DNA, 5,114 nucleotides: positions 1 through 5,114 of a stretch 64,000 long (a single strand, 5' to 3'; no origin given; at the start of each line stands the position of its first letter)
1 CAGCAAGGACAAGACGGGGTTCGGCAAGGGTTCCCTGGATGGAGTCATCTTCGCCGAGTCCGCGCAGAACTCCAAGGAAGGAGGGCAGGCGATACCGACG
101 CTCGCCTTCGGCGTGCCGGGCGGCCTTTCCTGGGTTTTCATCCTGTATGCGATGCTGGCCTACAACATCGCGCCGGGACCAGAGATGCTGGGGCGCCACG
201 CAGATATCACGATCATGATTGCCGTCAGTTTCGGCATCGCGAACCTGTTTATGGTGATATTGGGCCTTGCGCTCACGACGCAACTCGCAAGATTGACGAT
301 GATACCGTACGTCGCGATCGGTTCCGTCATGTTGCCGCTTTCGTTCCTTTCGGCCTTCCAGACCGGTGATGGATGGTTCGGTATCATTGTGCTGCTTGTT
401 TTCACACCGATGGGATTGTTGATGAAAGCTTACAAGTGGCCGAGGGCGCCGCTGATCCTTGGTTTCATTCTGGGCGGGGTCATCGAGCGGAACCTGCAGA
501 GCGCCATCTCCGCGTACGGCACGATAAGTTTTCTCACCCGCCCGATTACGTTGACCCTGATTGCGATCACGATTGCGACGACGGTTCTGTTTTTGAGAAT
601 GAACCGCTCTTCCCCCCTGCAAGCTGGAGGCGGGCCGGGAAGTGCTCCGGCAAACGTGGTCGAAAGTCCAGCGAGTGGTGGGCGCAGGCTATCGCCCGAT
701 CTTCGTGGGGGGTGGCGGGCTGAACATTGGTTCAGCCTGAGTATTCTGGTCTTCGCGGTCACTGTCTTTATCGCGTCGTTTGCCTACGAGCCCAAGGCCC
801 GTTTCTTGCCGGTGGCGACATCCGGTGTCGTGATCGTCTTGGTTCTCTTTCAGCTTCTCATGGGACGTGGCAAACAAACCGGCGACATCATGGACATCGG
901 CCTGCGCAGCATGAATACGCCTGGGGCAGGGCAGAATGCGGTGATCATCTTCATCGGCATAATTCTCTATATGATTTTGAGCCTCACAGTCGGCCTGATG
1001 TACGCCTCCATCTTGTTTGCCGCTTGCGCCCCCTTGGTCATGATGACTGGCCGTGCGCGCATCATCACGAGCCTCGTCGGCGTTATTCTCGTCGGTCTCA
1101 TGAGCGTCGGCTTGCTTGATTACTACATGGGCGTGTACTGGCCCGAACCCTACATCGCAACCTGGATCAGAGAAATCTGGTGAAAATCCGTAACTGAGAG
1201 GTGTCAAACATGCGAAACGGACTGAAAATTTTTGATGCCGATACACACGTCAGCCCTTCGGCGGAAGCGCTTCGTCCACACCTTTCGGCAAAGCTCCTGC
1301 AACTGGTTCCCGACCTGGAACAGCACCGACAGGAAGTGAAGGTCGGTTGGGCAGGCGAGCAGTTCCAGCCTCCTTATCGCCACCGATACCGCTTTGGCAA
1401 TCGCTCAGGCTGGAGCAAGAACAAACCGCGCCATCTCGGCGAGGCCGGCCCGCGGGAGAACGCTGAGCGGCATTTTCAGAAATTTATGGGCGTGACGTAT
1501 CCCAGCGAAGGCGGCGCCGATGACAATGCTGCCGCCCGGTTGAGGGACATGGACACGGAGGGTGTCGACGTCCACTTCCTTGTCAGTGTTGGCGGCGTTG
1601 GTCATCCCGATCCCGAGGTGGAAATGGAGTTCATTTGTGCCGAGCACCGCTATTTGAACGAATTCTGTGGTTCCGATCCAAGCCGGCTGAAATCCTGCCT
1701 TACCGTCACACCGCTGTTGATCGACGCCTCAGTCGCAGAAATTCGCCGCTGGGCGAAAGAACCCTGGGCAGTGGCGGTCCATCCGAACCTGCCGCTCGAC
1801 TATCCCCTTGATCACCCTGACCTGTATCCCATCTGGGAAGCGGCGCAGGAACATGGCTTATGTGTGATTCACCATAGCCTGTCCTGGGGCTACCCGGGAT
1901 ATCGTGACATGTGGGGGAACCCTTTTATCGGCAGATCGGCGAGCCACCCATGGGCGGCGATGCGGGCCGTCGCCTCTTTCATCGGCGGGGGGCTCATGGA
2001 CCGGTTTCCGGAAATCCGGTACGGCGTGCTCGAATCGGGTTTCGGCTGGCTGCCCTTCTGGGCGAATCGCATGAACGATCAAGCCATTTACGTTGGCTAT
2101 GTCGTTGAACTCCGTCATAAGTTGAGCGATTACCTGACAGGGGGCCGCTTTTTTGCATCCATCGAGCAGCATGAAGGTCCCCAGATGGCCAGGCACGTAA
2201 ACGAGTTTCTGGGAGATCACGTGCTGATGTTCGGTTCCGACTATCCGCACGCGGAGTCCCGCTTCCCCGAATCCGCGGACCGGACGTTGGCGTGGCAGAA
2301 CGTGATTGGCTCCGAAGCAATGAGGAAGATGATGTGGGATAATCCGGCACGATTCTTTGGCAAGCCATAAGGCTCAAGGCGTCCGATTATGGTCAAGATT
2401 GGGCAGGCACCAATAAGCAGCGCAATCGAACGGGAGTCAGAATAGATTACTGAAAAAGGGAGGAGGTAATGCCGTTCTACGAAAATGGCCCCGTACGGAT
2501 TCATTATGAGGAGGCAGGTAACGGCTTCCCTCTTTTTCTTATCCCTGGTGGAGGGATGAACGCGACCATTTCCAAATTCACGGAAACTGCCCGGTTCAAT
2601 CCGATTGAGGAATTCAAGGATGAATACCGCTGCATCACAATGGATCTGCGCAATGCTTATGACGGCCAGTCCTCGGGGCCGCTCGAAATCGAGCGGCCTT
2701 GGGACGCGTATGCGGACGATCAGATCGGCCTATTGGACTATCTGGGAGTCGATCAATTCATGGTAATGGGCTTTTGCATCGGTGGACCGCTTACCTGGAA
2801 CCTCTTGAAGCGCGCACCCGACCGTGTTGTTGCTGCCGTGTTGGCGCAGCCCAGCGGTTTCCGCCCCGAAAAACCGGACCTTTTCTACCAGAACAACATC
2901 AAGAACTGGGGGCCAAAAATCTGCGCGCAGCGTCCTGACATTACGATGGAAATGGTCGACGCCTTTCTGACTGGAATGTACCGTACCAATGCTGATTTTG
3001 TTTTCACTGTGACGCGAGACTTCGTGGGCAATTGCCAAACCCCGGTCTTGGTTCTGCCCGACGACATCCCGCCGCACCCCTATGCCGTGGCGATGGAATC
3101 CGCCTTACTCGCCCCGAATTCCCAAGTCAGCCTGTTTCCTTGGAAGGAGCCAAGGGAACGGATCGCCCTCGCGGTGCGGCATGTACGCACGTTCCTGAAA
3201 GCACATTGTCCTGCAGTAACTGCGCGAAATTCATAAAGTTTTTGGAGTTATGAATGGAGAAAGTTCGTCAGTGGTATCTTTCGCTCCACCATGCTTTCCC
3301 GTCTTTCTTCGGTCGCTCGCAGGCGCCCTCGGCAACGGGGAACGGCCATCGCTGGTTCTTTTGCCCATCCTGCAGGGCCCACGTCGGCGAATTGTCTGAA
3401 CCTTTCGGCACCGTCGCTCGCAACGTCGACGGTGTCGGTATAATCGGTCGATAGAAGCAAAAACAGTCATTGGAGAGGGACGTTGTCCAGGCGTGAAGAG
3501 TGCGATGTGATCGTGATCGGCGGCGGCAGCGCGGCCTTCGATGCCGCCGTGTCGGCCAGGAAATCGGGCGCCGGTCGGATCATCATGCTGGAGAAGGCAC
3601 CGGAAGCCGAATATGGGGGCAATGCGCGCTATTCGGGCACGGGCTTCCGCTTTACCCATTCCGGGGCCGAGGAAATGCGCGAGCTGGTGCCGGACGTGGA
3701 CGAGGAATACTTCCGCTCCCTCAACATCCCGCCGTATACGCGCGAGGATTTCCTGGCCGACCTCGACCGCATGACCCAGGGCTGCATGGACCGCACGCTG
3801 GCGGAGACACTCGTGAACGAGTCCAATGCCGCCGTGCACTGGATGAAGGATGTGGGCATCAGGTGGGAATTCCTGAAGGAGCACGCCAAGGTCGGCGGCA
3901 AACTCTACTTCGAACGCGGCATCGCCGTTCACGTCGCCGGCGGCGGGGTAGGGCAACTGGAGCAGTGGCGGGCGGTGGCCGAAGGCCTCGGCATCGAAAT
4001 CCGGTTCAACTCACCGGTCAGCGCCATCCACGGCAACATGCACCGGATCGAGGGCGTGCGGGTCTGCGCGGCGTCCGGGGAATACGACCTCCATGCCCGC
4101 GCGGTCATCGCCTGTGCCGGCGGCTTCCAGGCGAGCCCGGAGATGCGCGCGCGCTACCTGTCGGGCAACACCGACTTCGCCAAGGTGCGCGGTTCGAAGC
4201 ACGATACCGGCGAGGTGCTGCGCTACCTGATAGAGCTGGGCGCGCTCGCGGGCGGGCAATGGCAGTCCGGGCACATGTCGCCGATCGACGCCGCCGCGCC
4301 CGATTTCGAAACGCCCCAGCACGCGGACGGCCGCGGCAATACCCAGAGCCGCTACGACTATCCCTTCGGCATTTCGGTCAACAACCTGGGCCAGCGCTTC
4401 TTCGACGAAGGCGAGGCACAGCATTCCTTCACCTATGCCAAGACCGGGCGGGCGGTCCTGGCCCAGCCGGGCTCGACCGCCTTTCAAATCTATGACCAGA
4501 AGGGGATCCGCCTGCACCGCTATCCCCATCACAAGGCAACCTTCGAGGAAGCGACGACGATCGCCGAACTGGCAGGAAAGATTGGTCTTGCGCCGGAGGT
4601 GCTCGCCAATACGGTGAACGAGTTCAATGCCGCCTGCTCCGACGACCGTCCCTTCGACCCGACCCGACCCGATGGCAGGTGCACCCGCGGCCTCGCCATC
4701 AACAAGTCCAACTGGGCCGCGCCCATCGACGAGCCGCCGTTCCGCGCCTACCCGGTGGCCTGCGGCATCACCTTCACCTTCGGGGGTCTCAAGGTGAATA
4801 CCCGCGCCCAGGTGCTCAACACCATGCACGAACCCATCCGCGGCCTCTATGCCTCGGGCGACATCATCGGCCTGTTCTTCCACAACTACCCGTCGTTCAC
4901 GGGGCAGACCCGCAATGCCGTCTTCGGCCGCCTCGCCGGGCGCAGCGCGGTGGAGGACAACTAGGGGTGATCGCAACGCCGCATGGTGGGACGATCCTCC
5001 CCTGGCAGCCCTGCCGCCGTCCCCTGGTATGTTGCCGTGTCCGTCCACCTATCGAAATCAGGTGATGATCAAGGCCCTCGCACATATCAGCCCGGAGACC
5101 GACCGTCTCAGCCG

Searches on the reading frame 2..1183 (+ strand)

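Call 31: search_protein_families(library=pfam, proteins=[window:2-1183:+])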
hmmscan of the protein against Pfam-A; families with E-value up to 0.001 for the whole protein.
window:2-1183:+ (393 aa): 1 family
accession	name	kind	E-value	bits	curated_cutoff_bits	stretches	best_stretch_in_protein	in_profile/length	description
PF01970.21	TctA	-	1.4e-32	113.3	28.9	1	1-153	271-423/423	Tripartite tricarboxylate transporter TctA family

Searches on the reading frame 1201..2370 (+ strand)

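Call 31: search_protein_families(library=pfam, proteins=[window:1201-2370:+])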
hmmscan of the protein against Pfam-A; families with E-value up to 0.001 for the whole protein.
window:1201-2370:+ (389 aa): 1 family
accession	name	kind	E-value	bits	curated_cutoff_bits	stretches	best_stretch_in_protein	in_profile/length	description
PF04909.20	Amidohydro_2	-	2.3e-23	83.8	26.4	1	107-387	23-288/289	Amidohydrolase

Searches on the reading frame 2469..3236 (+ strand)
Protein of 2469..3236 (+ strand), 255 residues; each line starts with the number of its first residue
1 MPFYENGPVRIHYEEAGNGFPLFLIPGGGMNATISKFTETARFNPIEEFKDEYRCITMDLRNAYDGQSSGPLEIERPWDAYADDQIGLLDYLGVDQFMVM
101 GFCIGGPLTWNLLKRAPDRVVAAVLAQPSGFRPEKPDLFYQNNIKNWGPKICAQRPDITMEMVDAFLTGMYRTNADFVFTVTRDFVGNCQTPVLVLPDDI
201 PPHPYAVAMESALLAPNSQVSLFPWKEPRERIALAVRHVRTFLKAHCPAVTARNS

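Call 31: search_protein_families(library=pfam, proteins=[window:2469-3236:+])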
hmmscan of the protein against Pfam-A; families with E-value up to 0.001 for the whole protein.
window:2469-3236:+ (255 aa): 2 families
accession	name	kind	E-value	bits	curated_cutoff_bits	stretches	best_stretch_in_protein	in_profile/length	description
PF00561.26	Abhydrolase_1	-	1e-11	45.5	25.8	1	22-189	3-164/245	alpha/beta hydrolase fold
PF01738.24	DLH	-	0.00056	20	21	1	93-132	92-130/217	Dienelactone hydrolase family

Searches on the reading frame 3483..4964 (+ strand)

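Call 31: search_protein_families(library=pfam, proteins=[window:3483-4964:+])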
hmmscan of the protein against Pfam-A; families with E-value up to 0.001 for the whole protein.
window:3483-4964:+ (493 aa): 6 families
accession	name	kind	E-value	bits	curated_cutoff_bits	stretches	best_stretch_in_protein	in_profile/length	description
PF00890.30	FAD_binding_2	-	1.3e-25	90.9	20.4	1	8-468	1-405/414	FAD binding domain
PF01266.30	DAO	-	7.7e-08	32.7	27.9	1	8-215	1-205/353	FAD dependent oxidoreductase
PF12831.13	FAD_oxidored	-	4.9e-07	29.8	27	1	8-213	1-145/416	FAD dependent oxidoreductase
PF07992.20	Pyr_redox_2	-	3.1e-06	27.2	26.1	0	8-47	2-40/291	Pyridine nucleotide-disulphide oxidoreductase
PF03486.20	HI0933_like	-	1.4e-05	25.1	50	0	8-92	2-84/244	HI0933-like protein Rossmann domain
PF13738.12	Pyr_redox_3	-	0.00084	19.1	30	0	8-39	166-196/305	Pyridine nucleotide-disulphide oxidoreductase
